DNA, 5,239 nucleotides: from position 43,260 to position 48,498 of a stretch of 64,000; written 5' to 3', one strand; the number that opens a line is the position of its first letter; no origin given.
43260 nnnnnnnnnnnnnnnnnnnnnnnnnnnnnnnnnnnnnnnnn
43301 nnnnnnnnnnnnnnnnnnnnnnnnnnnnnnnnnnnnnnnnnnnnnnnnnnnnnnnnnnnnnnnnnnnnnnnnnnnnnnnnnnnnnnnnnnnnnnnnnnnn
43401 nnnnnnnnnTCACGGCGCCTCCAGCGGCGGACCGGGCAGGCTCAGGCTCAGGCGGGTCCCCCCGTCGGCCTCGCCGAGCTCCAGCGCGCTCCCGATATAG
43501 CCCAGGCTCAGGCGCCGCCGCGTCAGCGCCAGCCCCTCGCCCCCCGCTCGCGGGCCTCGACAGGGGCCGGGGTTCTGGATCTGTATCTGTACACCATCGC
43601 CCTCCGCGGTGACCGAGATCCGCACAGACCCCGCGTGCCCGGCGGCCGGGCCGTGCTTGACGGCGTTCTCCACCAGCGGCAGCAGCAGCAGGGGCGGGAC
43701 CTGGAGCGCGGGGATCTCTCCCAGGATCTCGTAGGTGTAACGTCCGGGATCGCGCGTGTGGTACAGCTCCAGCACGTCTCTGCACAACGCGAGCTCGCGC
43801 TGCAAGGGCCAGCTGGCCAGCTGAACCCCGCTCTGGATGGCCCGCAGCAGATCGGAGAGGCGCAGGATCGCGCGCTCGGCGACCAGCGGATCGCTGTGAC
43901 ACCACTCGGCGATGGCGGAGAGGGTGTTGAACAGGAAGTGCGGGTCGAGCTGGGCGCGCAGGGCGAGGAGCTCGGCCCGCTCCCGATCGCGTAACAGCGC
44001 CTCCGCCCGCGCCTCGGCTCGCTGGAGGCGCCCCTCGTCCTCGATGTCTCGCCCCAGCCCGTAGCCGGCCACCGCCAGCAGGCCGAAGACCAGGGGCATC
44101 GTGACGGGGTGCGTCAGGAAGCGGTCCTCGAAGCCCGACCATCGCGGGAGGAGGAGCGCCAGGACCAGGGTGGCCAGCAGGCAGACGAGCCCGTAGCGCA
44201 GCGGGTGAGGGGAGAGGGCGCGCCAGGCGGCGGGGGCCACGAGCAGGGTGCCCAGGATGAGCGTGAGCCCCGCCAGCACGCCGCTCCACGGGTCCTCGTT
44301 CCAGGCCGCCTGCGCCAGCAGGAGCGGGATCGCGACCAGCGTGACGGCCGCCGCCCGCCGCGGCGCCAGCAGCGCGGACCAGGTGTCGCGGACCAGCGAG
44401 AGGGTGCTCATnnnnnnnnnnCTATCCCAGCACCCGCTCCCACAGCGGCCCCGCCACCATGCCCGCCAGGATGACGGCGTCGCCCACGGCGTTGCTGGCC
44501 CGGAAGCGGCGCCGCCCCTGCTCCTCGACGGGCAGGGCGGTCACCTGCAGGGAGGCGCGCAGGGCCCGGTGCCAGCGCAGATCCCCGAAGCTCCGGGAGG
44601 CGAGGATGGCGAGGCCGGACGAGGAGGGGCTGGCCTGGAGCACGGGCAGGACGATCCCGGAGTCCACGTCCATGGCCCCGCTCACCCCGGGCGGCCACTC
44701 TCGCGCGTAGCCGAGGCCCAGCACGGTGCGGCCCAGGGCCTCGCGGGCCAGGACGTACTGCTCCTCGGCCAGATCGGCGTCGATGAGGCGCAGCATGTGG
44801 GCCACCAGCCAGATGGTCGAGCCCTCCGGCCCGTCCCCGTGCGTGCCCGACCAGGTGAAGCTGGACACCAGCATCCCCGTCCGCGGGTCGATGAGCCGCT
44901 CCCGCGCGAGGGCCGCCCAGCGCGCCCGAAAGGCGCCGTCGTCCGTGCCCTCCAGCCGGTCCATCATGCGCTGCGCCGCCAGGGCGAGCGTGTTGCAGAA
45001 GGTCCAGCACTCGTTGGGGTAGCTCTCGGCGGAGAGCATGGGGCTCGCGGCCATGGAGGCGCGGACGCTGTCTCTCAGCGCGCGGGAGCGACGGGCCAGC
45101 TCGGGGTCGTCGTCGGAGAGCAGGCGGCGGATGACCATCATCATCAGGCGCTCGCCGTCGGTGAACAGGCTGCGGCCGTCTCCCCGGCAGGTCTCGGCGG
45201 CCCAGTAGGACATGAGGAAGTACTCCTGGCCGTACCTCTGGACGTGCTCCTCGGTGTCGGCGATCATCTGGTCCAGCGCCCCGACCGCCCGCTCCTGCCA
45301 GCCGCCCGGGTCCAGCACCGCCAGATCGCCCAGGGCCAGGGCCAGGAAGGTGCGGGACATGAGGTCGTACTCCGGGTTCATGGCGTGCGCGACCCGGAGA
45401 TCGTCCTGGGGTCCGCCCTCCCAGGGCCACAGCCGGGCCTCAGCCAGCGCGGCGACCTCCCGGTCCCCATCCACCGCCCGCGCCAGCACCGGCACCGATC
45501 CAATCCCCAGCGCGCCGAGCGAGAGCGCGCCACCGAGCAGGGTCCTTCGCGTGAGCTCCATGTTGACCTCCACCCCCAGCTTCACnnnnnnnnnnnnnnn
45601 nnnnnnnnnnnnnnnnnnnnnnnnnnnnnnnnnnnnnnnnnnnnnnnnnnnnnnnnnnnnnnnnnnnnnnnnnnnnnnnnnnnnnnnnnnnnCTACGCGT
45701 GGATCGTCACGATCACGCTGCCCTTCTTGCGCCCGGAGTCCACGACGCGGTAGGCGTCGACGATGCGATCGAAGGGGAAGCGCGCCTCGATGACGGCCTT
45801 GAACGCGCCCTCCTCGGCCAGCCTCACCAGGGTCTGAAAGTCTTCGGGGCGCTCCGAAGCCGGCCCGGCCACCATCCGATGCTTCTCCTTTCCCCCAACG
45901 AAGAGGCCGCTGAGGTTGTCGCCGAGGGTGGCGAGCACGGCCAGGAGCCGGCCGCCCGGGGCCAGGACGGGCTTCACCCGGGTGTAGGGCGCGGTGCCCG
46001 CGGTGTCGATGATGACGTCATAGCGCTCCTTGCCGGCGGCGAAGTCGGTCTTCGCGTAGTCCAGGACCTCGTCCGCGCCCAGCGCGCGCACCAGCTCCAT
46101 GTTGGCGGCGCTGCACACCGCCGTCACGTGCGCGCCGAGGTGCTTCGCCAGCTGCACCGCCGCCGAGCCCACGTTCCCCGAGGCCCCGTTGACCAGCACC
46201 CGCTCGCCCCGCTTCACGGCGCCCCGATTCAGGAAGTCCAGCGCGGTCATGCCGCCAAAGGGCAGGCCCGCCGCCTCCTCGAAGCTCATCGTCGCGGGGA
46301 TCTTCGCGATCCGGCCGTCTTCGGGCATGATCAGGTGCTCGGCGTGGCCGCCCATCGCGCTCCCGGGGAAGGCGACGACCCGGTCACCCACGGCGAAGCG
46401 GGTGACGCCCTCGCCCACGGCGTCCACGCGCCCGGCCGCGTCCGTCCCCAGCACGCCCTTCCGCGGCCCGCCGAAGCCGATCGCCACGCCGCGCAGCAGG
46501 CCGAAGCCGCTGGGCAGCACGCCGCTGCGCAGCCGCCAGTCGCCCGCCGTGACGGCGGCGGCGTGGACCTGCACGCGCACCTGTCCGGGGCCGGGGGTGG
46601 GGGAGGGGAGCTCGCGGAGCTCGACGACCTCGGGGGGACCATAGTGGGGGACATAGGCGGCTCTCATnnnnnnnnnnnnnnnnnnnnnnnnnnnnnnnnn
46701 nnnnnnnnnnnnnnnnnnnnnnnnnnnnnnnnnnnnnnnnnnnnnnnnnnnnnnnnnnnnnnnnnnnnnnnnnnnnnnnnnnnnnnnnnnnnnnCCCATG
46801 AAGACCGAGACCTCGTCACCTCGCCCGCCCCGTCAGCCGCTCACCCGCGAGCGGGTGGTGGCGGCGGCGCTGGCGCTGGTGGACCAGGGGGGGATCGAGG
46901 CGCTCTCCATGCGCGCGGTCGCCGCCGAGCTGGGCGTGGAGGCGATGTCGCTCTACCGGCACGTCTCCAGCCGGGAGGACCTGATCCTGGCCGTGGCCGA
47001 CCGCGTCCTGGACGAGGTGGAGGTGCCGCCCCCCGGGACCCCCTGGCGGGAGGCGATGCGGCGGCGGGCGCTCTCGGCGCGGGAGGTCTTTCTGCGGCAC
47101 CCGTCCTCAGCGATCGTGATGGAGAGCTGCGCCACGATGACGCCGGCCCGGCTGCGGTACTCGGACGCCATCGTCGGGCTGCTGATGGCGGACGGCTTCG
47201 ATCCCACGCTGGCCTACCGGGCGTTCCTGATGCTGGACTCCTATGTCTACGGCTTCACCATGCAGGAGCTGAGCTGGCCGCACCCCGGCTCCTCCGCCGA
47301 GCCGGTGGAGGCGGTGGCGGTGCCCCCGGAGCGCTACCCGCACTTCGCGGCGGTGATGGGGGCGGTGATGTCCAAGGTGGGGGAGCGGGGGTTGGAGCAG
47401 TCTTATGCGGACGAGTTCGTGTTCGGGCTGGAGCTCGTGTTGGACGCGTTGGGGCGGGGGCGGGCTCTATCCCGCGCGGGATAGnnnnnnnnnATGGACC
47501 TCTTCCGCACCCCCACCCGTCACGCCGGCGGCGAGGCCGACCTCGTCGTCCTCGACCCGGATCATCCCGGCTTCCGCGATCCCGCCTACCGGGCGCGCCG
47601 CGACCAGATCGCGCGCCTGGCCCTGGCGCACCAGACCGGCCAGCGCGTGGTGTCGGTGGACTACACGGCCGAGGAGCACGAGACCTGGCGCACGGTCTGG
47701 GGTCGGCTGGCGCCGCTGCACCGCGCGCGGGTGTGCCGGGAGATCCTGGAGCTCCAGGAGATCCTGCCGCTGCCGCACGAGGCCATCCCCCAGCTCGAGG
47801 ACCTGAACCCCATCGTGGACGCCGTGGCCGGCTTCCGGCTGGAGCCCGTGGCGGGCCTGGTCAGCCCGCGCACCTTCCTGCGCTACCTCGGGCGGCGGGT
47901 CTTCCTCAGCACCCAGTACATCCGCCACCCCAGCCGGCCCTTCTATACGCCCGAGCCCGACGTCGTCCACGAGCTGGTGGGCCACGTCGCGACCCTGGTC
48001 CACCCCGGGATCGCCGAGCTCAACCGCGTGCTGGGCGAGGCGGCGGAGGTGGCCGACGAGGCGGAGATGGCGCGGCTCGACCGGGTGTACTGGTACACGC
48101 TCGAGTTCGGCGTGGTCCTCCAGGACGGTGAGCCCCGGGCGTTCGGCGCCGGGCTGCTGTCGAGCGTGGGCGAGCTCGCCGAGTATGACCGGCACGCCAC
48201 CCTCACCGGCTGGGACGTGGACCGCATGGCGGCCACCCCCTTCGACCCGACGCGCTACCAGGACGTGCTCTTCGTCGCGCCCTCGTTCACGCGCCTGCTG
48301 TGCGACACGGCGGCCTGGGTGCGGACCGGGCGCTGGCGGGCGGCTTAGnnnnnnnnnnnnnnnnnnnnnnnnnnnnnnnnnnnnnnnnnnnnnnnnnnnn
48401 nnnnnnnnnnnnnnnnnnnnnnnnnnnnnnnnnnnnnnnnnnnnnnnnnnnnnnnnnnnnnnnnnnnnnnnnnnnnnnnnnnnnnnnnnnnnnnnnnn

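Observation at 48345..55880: Giant hyper-acidic Cys-bracketed DxDxDG repeat lipoprotein coupled to a PEGA protein, selB and an orphan ABC ATPase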

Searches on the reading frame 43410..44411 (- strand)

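Call 67: search_protein_families(library=pfam, proteins=[window:43410-44411:-], max_evalue=0.001)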
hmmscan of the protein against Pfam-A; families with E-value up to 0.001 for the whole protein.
window:43410-44411:- (333 aa): 2 families
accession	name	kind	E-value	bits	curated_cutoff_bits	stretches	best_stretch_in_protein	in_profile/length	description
PF06580.19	His_kinase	-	7.5e-15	55.4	25.2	1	146-220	1-76/81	Histidine kinase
PF02518.31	HATPase_c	-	1.5e-05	25.8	26.4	1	243-326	10-108/111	Histidine kinase-, DNA gyrase B-, and HSP90-like ATPase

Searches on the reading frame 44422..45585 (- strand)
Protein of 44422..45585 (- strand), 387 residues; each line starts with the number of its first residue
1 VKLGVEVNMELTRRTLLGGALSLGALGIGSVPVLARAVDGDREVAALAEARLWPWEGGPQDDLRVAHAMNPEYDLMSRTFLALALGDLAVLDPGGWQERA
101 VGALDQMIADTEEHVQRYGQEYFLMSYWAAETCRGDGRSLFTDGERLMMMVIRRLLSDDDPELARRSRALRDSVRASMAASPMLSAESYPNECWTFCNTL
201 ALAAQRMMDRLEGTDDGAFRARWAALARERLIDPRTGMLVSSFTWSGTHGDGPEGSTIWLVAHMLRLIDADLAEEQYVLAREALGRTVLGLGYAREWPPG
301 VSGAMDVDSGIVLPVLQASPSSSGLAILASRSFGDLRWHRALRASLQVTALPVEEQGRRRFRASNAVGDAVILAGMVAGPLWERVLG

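Call 67: search_protein_families(library=pfam, proteins=[window:44422-45585:-], max_evalue=0.001)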
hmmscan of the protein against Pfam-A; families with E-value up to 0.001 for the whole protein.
window:44422-45585:- (387 aa): 1 family
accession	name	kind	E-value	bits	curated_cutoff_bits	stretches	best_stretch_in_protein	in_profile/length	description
PF18566.7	Ldi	-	3.3e-08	33.8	26.1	1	166-363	121-314/318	Linalool dehydratase/isomerase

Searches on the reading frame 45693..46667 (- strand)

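Call 67: search_protein_families(library=pfam, proteins=[window:45693-46667:-], max_evalue=0.001)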
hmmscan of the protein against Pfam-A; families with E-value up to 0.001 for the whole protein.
window:45693-46667:- (324 aa): 3 families
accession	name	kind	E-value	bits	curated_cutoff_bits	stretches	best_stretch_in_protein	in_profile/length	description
PF13602.12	ADH_zinc_N_2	-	5.5e-23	82.8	27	1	196-320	1-134/134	Zinc-binding dehydrogenase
PF00107.32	ADH_zinc_N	-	3.4e-14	53.3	31.8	1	166-284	2-127/129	Zinc-binding dehydrogenase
PF08240.17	ADH_N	-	3e-12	47.1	23.5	1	26-124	1-103/104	Alcohol dehydrogenase GroES-like domain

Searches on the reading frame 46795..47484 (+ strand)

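Call 67: search_protein_families(library=pfam, proteins=[window:46795-47484:+], max_evalue=0.001)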
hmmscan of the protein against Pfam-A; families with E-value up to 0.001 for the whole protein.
window:46795-47484:+ (229 aa): 2 families
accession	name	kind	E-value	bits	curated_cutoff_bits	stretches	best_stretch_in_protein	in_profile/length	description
PF02909.22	TetR_C_1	-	1.6e-15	57.7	21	1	78-218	2-141/146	Tetracyclin repressor-like, C-terminal domain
PF00440.29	TetR_N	-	1e-10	41.6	24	1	22-67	2-47/47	Bacterial regulatory proteins, tetR family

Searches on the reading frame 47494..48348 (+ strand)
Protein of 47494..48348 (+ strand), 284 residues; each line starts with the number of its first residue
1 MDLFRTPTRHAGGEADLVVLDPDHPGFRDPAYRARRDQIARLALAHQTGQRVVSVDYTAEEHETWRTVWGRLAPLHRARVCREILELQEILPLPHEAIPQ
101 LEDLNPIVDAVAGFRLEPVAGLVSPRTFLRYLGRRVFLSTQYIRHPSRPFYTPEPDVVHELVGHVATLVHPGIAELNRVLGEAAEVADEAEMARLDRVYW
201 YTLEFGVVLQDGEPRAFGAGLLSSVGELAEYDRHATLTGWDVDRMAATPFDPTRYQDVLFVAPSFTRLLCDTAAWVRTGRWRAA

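Call 3: search_protein_families(library=pfam, proteins=[window:47494-48348:+], max_evalue=0.01)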
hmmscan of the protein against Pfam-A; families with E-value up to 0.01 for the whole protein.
window:47494-48348:+ (284 aa): 1 family
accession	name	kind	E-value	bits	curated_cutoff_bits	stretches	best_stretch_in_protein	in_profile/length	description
PF00351.26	Biopterin_H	-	8.7e-76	255.5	22.7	1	20-269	24-278/331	Biopterin-dependent aromatic amino acid hydroxylase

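Call 4: search_protein_families(library=ncbifam, proteins=[window:47494-48348:+], max_evalue=0.01)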
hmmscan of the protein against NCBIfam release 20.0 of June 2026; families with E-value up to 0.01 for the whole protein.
window:47494-48348:+ (284 aa): 7 families
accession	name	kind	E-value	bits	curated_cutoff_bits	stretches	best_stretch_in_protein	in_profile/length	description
TIGR01269.1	Tyr_3_monoox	equivalog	3e-74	250.7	654.65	1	20-277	147-409/457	tyrosine 3-monooxygenase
TIGR01268.1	Phe4hydrox_tetr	equivalog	3.2e-69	233.8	704.8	1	20-271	126-382/436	phenylalanine 4-monooxygenase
NF008877.0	PRK11913.1-2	equivalog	6.1e-69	232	247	1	35-268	2-238/264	phenylalanine 4-monooxygenase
TIGR01270.1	Trp_5_monoox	equivalog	1.2e-65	222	705.5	1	20-266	153-405/464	tryptophan 5-monooxygenase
TIGR01267.1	Phe4hydrox_mono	equivalog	2e-45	155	264.75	1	56-269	10-225/248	phenylalanine 4-monooxygenase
NF010657.0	PRK14056.1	equivalog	1.5e-31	110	346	2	182-269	192-280/580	aromatic amino acid hydroxylase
NF010656.0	PRK14055.1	equivalog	6.3e-13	48.8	472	1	112-269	153-327/362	aromatic amino acid hydroxylase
